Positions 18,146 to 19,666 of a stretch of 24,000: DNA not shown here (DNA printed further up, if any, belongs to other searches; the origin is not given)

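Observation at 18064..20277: Opposite-strand two-gene insertion splits lipA from lipB: T-box(Asp)-controlled spare AspRS plus operator-controlled ClpC2-like decoy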

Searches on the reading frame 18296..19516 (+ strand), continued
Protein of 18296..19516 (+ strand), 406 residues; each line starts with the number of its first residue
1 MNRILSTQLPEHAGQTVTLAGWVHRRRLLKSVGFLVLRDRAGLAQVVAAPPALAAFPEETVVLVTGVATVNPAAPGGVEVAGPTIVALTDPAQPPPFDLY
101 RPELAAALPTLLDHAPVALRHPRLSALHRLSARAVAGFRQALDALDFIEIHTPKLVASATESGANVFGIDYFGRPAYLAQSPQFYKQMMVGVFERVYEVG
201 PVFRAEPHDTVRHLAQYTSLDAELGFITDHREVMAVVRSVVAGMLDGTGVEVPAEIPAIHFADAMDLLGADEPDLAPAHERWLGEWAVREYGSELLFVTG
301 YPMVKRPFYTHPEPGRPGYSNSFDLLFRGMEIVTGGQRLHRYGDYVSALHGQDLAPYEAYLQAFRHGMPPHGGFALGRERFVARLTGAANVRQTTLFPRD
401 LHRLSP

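Call 12: find_related_loci(query=window:18296-19513:+, collection=genome_contigs, flank=10000)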
Query window:18296-19513:+ (406 aa) in genome_contigs; peptide patterns used: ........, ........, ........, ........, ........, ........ (x = any residue, [..] = any of these).
600 stretches matched a pattern (row limit reached: there are more); 505 encode a relative of the query (tblastn E <= 1e-3); the best 80 are kept; 80 distinct loci.
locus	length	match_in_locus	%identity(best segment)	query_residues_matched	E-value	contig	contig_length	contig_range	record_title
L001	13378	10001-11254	71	4-406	0e+0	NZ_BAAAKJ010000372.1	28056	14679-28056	Kitasatospora putterlickiae strain JCM 12393 sequence372, whole genome shotgun sequence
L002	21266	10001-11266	69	1-406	0e+0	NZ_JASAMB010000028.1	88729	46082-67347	Catellatospora sp. KI3 28, whole genome shotgun sequence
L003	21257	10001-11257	69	1-406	0e+0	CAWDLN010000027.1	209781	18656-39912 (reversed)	MAG: uncultured Actinomycetota bacterium isolate MFD04944.bin.1.226 genome assembly, contig: contig_88186, whole genome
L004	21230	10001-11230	69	1-406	0e+0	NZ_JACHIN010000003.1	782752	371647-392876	Nonomuraea endophytica strain DSM 45385 Ga0415315_03, whole genome shotgun sequence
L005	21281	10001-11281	67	1-406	0e+0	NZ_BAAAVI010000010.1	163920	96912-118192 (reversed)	Streptosporangium fragile strain JCM 6242 sequence010, whole genome shotgun sequence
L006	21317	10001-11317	67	1-406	0e+0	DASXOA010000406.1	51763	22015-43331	MAG TPA_asm: Rugosimonospora sp. isolate SMAG_U5368 k141_3045364, whole genome shotgun sequence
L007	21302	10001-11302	65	1-406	3e-179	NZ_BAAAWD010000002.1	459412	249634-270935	Streptosporangium longisporum strain JCM 3106 sequence02, whole genome shotgun sequence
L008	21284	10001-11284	71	1-406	5e-179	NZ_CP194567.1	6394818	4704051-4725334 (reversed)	Micromonospora sp. KLBMP9576 chromosome, complete genome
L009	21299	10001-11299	64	1-406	9e-178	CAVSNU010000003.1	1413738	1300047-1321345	MAG: uncultured Chloroflexia bacterium isolate MFD03066.bin.1.56 genome assembly, contig: contig_26848, whole genome sho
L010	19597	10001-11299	64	1-406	6e-176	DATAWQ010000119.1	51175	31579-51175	MAG TPA_asm: Streptosporangiaceae bacterium isolate SMAG_U5629 k141_175369, whole genome shotgun sequence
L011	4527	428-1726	62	1-406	2e-180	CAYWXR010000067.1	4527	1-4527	MAG TPA_asm: uncultured Thermomicrobiales bacterium isolate SRP268622_co1_373 genome assembly, contig: NODE_48649_length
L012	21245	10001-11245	66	1-406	7e-175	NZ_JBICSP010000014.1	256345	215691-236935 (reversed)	Actinoplanes sp. NPDC049265 NPDC049265_415_D10.ctg-0014, whole genome shotgun sequence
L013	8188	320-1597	66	3-402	1e-173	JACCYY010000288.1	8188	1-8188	MAG: Sporichthyaceae bacterium isolate MGR_bin216 SD2897-2912_k127_2990791, whole genome shotgun sequence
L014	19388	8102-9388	62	3-405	6e-173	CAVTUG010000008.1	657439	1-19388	MAG: uncultured Actinomycetota bacterium isolate MFD04967.bin.2.91 genome assembly, contig: contig_23290, whole genome s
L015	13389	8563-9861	62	1-406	9e-172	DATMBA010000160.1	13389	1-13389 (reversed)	MAG TPA_asm: Roseiflexaceae bacterium isolate SMAG_U13340 k141_326161, whole genome shotgun sequence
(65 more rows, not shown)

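Call 38: find_encoding_contigs(protein=P0004, flank=10000, max_places=3)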
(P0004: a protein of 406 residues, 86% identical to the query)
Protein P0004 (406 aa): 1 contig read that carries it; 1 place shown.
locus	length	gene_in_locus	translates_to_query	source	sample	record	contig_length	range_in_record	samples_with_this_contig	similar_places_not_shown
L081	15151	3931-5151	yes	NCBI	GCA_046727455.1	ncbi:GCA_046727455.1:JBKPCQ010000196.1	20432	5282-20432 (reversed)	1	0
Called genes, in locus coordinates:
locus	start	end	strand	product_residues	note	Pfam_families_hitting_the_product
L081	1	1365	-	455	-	?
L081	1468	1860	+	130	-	PF06271:RDD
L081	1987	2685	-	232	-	PF13829:DUF4191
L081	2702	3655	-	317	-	PF04055:Radical_SAM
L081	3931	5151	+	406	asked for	PF01336:tRNA_anti-codon, PF00152:tRNA-synt_2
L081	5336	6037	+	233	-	PF02861:Clp_N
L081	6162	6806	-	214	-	PF21948:LplA-B_cat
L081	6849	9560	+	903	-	PF13086:AAA_11, PF13604:AAA_30 (weak), PF13245:AAA_19 (faint), PF13087:AAA_12, PF13538:UvrD_C_2 (faint)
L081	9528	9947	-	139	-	PF12680:SnoaL_2 (weak), PF07366:SnoaL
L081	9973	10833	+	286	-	-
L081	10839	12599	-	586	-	-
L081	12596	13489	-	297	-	PF01370:Epimerase, PF08338:DUF1731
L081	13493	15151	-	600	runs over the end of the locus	-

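Call 39: find_encoding_contigs(protein=P0002, flank=10000, max_places=3)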
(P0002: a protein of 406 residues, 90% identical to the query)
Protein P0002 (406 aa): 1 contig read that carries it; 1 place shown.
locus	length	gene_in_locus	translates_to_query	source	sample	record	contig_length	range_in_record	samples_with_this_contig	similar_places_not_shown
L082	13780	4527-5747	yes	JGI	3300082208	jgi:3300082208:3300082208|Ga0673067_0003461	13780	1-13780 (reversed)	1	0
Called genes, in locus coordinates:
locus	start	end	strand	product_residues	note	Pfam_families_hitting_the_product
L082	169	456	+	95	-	PF00589:Phage_integrase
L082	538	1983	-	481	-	PF03951:Gln-synt_N, PF00120:Gln-synt_C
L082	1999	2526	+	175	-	PF06271:RDD (weak)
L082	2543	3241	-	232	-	PF13829:DUF4191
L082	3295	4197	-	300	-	PF04055:Radical_SAM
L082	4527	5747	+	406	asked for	PF01336:tRNA_anti-codon, PF00152:tRNA-synt_2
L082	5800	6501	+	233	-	PF02861:Clp_N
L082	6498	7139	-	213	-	PF21948:LplA-B_cat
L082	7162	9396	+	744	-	PF03176:MMPL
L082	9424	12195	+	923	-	PF13086:AAA_11, PF13245:AAA_19 (faint), PF13604:AAA_30 (weak), PF13087:AAA_12, PF13538:UvrD_C_2 (weak)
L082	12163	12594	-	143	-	PF07366:SnoaL, PF12680:SnoaL_2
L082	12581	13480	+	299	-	-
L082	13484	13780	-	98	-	?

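Call 49: search_solved_structures(query=window:18296-19516:+, max_evalue=1e-20, show_alignments=3)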
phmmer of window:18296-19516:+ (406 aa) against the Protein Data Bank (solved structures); distinct sequences matched with E-value up to 1e-20: 34.
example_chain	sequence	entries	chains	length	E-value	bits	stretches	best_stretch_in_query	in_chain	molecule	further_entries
1n9w_A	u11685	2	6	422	4.3e-104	352.1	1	3-406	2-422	aspartyl-tRNA synthetase 2 | Non-discriminating and archaeal-type aspartyl-tRNA synthetase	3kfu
3nel_A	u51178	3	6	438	7.8e-78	265.6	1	11-406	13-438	Aspartyl-tRNA synthetase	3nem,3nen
1b8a_A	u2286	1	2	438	2.5e-76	260.7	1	11-406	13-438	PROTEIN (ASPARTYL-TRNA SYNTHETASE)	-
1wyd_A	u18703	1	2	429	1.6e-73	251.4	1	5-406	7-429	hypothetical aspartyl-tRNA synthetase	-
6iy6_A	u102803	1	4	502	9.4e-64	219.3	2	270-406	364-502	Aspartate--tRNA ligase, cytoplasmic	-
4j15_A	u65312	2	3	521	1.1e-63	219.1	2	270-406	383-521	Aspartate--tRNA ligase, cytoplasmic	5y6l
9w9e_A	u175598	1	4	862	2.4e-61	211.4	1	110-402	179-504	Aspartate--tRNA ligase, cytoplasmic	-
9w9f_A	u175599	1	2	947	3.3e-61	210.9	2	110-259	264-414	Aspartate--tRNA ligase, cytoplasmic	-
9w9g_A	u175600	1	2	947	1.7e-58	201.9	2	110-259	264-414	Aspartate--tRNA ligase, cytoplasmic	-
3i7f_A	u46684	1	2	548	5.6e-57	197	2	109-259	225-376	Aspartyl-tRNA synthetase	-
1eov_A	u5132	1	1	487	1e-56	196.1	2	107-237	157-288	ASPARTYL-TRNA SYNTHETASE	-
1asy_A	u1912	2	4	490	1e-56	196.1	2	107-237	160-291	ASPARTYL-tRNA SYNTHETASE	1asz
6od8_A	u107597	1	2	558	1.6e-55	192.2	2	9-240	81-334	Putative aspartyl-tRNA synthetase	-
9m5m_A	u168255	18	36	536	2.1e-45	158.8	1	130-233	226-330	aspartate--tRNA ligase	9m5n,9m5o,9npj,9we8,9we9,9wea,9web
9wem_A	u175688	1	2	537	2.1e-45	158.8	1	130-233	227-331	aspartate--tRNA ligase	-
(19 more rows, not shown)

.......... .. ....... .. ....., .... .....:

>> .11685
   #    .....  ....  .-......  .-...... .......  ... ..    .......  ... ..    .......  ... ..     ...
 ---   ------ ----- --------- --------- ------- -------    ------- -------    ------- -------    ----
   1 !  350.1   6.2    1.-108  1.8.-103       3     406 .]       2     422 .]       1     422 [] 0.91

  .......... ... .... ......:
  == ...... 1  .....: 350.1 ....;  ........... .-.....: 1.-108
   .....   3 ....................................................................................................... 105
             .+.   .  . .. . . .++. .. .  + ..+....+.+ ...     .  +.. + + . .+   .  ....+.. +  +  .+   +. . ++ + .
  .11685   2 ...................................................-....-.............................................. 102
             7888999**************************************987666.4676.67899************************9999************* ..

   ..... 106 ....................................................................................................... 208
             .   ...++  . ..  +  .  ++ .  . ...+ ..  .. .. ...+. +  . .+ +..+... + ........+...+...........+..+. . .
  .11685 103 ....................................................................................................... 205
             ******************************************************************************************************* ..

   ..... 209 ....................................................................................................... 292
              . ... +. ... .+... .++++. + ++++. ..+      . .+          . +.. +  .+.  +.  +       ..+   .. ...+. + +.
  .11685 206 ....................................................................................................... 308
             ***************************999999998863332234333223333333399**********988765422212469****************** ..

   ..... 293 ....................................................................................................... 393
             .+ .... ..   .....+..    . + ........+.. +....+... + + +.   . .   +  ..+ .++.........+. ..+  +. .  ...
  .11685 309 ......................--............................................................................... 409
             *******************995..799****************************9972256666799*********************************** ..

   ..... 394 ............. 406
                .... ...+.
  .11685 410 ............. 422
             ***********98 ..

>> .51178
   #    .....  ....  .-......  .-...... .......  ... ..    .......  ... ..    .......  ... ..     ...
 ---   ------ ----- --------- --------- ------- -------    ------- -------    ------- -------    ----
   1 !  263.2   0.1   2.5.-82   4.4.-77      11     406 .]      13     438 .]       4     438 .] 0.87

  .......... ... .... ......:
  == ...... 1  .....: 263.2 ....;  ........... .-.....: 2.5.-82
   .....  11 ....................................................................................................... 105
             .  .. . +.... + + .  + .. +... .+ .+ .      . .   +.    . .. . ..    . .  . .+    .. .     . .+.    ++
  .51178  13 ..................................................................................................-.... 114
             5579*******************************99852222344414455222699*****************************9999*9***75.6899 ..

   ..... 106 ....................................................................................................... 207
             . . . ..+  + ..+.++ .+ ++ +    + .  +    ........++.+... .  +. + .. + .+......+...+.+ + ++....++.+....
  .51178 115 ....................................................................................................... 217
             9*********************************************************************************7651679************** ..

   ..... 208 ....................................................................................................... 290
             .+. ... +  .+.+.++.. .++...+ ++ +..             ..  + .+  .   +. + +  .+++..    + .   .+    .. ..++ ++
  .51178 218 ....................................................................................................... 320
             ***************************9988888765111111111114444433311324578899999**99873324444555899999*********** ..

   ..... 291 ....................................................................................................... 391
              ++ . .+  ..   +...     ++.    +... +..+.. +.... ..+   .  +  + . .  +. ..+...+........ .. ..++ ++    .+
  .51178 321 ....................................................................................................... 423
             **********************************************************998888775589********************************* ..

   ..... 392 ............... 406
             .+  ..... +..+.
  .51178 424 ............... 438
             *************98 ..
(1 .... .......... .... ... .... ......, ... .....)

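Call 58: search_protein_families(library=pfam, proteins=[L008:11359-11982:-, L008:11876-12613:+, L008:11996-12958:-, L008:12667-13446:-, L008:12748-13434:+, L008:13443-14243:-, L008:13518-14567:+, L008:13367-15010:+], max_evalue=0.0001)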
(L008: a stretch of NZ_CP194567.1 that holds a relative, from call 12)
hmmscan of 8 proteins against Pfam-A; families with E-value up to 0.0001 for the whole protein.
L008:11359-11982:- (207 aa): 1 family
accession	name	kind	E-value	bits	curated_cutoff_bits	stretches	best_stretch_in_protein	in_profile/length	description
PF00440.29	TetR_N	-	1.8e-10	40.9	24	1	8-54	1-47/47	Bacterial regulatory proteins, tetR family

L008:11876-12613:+ (245 aa): 0 families

L008:11996-12958:- (320 aa): 1 family
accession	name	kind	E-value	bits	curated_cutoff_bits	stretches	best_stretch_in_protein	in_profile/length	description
PF13761.12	DUF4166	-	5.5e-64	215.7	23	1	112-295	1-184/184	Domain of unknown function (DUF4166)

L008:12667-13446:- (259 aa): 1 family
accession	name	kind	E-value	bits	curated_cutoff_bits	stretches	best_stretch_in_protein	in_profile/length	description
PF10604.15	Polyketide_cyc2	-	1.7e-06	28.8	27.4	1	27-170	4-138/142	Polyketide cyclase / dehydrase and lipid transport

L008:12748-13434:+ (228 aa): 0 families

L008:13443-14243:- (266 aa): 0 families

L008:13518-14567:+ (349 aa): 1 family
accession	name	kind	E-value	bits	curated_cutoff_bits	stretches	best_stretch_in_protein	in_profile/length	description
PF13515.12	FUSC_2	-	1.7e-21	77.1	25.6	1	205-327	2-123/126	Fusaric acid resistance protein-like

L008:13367-15010:+ (547 aa): 0 families
